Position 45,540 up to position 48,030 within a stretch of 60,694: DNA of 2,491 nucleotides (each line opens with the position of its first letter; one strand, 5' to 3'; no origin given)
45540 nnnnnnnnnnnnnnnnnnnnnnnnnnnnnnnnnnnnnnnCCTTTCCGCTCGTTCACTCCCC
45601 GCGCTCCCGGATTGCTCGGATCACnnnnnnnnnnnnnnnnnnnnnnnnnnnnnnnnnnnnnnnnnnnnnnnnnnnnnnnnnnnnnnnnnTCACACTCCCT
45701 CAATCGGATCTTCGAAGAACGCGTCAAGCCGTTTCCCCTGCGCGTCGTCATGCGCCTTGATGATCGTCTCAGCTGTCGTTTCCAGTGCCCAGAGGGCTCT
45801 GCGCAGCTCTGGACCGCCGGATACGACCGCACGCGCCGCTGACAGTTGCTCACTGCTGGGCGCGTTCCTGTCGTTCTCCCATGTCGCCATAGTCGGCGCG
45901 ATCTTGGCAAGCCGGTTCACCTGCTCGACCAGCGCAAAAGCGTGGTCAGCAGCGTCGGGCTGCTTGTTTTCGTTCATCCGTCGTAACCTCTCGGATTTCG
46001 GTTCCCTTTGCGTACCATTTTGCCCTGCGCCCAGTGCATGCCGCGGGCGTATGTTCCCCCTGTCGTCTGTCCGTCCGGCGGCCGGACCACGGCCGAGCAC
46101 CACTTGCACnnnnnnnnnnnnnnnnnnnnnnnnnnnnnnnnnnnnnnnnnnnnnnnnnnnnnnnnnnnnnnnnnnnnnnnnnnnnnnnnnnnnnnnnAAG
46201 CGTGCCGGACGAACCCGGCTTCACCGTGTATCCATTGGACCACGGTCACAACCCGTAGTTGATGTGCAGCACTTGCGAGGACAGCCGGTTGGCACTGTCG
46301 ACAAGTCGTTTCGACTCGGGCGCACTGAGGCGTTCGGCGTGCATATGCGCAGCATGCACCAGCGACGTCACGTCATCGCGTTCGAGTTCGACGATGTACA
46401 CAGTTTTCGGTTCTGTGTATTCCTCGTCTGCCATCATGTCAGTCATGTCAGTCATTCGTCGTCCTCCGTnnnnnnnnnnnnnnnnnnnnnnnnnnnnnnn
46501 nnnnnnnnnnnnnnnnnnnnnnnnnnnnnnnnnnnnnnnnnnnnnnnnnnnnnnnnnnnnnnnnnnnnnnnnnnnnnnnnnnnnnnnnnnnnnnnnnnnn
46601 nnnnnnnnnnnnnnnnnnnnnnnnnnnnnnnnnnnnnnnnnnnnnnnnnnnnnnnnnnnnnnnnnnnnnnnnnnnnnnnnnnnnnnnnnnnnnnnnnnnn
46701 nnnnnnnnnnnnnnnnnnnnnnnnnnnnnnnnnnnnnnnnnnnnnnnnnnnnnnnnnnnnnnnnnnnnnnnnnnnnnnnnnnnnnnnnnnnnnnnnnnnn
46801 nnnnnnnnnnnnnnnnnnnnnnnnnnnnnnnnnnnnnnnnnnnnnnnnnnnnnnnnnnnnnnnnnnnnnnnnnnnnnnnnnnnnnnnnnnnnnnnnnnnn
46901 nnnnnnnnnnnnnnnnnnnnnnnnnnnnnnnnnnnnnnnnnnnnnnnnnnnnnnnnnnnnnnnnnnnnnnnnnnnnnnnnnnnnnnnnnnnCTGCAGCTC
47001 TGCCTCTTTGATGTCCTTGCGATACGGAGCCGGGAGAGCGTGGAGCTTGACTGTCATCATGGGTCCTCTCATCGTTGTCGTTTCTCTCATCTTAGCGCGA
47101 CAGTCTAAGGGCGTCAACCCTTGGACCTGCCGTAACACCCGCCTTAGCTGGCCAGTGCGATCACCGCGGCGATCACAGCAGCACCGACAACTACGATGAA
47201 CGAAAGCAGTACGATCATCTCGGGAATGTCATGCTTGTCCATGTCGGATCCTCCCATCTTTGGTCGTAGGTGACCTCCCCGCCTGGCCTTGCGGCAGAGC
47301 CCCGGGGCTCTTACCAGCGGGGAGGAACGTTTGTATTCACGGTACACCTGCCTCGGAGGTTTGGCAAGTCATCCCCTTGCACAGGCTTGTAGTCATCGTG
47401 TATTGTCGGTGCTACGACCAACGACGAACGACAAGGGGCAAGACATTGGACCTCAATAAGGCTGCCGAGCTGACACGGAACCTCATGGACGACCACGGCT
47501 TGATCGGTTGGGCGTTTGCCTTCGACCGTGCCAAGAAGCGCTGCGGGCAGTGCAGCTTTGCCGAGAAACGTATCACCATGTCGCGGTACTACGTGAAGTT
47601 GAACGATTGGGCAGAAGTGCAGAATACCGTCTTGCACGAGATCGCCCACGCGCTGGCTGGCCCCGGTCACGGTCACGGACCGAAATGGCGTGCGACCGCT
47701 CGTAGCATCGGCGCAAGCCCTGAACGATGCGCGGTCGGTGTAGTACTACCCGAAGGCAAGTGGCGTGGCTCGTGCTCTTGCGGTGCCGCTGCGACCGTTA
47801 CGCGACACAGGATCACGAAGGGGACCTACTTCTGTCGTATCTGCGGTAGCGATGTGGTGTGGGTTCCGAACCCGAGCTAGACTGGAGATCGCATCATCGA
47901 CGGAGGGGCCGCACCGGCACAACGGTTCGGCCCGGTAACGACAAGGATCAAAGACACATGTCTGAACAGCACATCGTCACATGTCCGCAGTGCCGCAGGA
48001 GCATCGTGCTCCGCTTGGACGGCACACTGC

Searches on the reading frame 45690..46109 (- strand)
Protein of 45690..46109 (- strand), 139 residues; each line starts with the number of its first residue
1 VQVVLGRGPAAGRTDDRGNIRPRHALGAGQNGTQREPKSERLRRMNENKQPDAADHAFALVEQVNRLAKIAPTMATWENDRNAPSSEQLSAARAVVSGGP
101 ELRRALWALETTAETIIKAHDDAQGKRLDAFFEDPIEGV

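Call 27: search_protein_families(library=phrogs, proteins=[window:45690-46109:-], max_evalue=0.00001)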
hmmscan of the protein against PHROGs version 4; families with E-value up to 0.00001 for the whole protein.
window:45690-46109:- (139 aa): 0 families

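Call 58: search_protein_families(library=pfam, proteins=[window:45690-46109:-], max_evalue=0.05)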
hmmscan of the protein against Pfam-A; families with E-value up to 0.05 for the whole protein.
window:45690-46109:- (139 aa): 1 family
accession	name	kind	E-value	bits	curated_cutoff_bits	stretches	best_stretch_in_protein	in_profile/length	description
PF16018.10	Anillin_N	-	0.027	15.6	27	0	40-89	31-82/87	Anillin N-terminus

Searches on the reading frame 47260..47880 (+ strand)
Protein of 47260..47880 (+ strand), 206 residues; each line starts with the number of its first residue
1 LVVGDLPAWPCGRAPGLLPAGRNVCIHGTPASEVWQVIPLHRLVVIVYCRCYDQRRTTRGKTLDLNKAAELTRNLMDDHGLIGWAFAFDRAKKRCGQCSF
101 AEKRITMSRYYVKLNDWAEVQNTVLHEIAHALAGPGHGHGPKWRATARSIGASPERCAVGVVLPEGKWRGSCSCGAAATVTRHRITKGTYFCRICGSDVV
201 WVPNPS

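Call 27: search_protein_families(library=phrogs, proteins=[window:47260-47880:+], max_evalue=0.00001)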
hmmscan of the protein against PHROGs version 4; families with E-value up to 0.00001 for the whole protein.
window:47260-47880:+ (206 aa): 5 families
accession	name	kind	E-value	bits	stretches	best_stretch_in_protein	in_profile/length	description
phrog_1006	-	unknown function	7.4e-35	121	1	58-202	5-152/155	-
phrog_3768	-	unknown function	5.4e-24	86.3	1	83-158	39-114/216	-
phrog_6445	-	unknown function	4.2e-20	73.4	1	71-159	13-102/180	-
phrog_10840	-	unknown function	9.8e-15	56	1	66-156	23-114/223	-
phrog_6361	-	unknown function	6.6e-07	30.2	1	116-158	80-123/203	-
